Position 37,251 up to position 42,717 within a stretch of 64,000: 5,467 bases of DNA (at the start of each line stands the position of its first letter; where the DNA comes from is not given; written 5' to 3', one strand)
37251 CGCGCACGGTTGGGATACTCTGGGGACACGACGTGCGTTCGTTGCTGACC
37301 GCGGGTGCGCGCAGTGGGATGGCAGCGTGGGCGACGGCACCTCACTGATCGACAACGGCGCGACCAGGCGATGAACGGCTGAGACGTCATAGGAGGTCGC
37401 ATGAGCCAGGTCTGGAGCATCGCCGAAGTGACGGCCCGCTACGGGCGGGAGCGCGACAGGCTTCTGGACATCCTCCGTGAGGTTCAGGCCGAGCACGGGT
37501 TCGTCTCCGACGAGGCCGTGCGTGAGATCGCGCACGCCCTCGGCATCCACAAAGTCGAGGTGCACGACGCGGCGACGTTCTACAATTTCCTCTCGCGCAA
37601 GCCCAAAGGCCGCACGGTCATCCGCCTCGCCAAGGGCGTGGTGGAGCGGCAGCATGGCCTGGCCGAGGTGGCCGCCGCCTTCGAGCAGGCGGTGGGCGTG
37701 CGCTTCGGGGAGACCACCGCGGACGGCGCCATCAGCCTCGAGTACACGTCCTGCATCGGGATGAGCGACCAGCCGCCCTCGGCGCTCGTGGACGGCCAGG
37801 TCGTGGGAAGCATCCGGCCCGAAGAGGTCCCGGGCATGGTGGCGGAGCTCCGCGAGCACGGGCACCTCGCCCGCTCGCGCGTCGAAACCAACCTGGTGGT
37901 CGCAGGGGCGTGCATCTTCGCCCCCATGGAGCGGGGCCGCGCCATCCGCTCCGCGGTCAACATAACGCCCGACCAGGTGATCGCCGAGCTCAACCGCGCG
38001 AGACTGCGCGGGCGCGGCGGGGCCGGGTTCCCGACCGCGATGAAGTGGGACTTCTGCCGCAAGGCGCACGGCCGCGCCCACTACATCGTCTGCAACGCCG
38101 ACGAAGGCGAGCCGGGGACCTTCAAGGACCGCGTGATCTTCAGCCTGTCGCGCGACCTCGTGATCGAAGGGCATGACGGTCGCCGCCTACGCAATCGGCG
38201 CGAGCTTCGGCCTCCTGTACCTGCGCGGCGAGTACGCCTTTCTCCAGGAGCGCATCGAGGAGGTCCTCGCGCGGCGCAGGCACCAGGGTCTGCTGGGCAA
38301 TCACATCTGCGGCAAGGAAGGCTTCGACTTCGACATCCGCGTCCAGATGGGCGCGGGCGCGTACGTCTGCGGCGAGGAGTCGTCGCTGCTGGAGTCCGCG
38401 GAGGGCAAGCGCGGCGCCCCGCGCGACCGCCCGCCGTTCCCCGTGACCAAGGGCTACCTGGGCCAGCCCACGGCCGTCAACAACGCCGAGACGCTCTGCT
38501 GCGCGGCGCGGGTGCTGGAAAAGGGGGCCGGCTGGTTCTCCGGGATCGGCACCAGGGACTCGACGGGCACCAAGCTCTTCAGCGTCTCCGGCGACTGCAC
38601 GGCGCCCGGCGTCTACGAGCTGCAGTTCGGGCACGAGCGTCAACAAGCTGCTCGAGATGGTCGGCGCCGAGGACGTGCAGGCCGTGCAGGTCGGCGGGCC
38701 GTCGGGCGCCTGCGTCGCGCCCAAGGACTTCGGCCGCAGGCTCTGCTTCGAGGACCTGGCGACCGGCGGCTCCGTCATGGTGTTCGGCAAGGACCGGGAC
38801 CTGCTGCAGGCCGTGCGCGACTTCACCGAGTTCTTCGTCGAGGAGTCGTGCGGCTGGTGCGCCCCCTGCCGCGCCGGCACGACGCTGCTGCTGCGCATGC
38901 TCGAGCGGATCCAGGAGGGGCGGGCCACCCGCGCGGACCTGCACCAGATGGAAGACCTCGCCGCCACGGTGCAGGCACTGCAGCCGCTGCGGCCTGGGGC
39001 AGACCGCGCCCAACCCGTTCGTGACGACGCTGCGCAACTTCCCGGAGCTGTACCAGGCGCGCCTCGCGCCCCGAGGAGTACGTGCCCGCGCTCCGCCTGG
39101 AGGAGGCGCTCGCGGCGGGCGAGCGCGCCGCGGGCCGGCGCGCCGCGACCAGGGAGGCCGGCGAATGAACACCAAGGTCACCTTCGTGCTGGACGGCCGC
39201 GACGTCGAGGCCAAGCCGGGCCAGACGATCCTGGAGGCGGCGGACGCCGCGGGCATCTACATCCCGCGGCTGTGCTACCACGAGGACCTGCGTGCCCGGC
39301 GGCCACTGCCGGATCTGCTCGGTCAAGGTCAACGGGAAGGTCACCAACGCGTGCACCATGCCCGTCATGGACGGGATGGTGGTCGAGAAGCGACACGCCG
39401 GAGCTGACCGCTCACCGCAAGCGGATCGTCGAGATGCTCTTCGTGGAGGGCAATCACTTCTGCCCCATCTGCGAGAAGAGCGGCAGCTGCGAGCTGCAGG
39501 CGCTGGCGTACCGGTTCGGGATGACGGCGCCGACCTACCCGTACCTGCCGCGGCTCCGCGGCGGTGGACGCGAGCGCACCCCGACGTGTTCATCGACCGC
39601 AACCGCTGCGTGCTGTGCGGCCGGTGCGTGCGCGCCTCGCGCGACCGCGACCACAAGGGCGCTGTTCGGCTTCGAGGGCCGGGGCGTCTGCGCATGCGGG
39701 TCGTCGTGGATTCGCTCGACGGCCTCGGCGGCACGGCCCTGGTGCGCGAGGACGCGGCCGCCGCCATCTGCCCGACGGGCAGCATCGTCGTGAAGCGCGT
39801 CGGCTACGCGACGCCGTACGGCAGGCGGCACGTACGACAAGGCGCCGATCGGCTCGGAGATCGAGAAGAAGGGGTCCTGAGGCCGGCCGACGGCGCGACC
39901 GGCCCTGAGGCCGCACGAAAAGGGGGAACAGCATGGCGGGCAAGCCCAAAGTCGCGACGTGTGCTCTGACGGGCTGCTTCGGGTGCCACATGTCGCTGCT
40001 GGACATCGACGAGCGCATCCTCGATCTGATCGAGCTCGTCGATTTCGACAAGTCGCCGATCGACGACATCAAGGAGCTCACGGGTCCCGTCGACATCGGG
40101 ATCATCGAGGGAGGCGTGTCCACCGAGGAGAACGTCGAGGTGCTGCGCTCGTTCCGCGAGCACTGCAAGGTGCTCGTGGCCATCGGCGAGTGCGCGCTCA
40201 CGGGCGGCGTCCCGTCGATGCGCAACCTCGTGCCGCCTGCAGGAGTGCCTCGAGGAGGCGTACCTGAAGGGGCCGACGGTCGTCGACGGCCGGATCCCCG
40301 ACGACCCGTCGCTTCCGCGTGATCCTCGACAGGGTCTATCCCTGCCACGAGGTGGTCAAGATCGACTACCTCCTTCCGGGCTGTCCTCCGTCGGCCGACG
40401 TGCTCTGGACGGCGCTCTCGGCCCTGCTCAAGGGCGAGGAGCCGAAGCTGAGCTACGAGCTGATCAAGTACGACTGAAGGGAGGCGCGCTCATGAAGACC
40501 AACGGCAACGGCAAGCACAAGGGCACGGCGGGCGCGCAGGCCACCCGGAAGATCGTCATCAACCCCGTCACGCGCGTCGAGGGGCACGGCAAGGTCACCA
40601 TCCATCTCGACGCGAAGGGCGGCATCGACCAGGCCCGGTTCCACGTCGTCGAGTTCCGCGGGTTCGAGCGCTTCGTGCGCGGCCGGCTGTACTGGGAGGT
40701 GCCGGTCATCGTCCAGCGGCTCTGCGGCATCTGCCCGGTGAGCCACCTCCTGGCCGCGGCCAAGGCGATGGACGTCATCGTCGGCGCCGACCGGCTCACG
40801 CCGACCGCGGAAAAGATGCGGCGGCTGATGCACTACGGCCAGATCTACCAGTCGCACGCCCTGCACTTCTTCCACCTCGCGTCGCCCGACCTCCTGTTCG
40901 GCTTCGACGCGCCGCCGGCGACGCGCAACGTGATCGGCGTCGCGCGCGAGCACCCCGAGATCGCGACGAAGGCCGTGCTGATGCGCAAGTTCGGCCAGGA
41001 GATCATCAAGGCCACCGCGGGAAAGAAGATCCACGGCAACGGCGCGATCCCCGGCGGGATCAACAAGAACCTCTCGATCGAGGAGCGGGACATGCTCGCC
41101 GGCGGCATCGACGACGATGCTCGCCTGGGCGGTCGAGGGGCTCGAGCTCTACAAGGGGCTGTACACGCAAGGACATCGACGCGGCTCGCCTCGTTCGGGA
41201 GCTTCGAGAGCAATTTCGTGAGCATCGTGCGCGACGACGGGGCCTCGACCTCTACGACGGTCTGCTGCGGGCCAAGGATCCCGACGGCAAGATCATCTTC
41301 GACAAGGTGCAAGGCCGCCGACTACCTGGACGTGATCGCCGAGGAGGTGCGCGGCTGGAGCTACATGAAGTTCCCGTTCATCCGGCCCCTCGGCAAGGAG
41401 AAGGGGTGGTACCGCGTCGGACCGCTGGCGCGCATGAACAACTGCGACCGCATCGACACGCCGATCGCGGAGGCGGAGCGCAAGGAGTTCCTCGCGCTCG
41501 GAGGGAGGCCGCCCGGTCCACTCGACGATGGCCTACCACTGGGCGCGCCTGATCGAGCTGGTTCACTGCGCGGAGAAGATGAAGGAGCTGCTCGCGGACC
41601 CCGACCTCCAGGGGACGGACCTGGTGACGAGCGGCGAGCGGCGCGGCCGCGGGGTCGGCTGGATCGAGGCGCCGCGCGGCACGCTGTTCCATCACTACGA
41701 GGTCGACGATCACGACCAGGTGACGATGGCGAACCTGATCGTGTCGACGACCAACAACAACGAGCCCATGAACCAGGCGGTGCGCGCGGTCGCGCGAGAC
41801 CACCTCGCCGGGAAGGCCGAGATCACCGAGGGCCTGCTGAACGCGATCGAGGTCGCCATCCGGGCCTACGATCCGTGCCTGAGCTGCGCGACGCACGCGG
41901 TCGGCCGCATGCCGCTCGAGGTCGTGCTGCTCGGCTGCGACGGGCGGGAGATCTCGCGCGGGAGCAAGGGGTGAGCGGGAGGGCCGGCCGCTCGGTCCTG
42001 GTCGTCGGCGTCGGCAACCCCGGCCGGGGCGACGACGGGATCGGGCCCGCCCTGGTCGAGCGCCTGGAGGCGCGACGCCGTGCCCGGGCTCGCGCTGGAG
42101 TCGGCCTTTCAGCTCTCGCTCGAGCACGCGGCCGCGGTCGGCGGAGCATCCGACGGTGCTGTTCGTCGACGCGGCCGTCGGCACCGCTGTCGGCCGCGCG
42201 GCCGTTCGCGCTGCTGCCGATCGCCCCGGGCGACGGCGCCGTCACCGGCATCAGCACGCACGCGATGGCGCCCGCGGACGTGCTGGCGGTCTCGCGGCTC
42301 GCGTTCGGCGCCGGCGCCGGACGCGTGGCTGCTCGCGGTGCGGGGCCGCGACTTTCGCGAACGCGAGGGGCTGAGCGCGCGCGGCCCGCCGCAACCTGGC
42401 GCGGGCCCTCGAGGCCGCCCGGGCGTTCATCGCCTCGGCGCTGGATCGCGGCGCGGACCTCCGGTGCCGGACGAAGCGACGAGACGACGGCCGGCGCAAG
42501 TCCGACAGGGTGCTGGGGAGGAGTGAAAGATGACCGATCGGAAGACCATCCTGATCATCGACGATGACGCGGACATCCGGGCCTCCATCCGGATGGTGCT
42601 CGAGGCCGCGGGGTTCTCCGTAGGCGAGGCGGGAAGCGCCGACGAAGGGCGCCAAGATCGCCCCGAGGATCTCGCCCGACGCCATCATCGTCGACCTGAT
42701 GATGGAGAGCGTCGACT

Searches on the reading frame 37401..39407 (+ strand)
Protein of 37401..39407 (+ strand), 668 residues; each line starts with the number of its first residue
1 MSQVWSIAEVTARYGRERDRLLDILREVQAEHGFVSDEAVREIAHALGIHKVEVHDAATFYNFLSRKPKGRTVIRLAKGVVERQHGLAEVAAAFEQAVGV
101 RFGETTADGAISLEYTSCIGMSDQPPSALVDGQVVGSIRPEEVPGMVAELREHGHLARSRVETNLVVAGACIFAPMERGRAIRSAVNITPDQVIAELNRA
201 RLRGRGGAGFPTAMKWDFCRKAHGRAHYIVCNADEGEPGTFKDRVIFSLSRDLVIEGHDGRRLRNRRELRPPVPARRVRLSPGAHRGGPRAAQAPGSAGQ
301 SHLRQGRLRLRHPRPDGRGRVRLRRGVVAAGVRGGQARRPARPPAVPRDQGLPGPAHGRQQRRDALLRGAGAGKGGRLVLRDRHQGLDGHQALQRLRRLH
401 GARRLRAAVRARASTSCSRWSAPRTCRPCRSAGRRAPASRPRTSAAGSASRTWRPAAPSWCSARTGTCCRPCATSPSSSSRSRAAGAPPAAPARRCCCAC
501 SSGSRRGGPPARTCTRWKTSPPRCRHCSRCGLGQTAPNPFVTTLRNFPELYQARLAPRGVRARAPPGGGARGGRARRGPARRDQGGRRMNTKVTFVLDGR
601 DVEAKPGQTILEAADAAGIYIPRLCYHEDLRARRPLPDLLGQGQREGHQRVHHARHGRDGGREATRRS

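Call 51: search_protein_families(library=pfam, proteins=[window:37401-39407:+], max_evalue=0.000001)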
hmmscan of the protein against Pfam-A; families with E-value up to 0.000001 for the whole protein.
window:37401-39407:+ (668 aa): 3 families
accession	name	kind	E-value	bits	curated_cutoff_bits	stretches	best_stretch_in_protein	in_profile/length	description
PF01257.25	2Fe-2S_thioredx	-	7.7e-35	120.3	24.8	1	8-150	2-144/145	Thioredoxin-like [2Fe-2S] ferredoxin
PF01512.22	Complex1_51K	-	2e-16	60.6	31.2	1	198-257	2-59/150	Nuo51 FMN-binding domain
PF13510.11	Fer2_4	-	1.1e-09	38.6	22.8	1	591-632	2-43/82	2Fe-2S iron-sulfur cluster binding domain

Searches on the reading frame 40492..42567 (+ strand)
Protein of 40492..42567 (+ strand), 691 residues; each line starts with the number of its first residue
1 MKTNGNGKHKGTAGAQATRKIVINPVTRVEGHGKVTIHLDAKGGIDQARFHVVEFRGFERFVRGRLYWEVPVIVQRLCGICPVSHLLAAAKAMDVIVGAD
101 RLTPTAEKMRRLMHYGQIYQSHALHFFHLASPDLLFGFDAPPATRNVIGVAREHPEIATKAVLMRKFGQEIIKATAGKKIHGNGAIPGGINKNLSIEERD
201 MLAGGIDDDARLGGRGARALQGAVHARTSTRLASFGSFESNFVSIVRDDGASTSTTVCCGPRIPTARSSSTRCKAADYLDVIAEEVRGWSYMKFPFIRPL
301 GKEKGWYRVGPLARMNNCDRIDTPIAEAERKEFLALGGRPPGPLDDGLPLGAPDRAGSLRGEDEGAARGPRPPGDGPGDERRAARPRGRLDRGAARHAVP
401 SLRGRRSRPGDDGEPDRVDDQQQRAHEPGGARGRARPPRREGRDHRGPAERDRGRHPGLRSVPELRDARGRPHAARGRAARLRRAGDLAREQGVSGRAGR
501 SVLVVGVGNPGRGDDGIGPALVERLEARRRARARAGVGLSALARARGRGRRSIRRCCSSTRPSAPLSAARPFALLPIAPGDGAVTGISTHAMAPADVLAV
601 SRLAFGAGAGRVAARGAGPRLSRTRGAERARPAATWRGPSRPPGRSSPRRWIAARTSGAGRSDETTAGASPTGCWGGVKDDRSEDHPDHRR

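Call 51: search_protein_families(library=pfam, proteins=[window:40492-42567:+], max_evalue=0.000001)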
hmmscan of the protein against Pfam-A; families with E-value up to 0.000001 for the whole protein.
window:40492-42567:+ (691 aa): 1 family
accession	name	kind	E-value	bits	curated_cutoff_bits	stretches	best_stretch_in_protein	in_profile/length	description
PF00374.24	NiFeSe_Hases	-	1.1e-14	54.7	25.8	1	56-133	1-77/508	Nickel-dependent hydrogenase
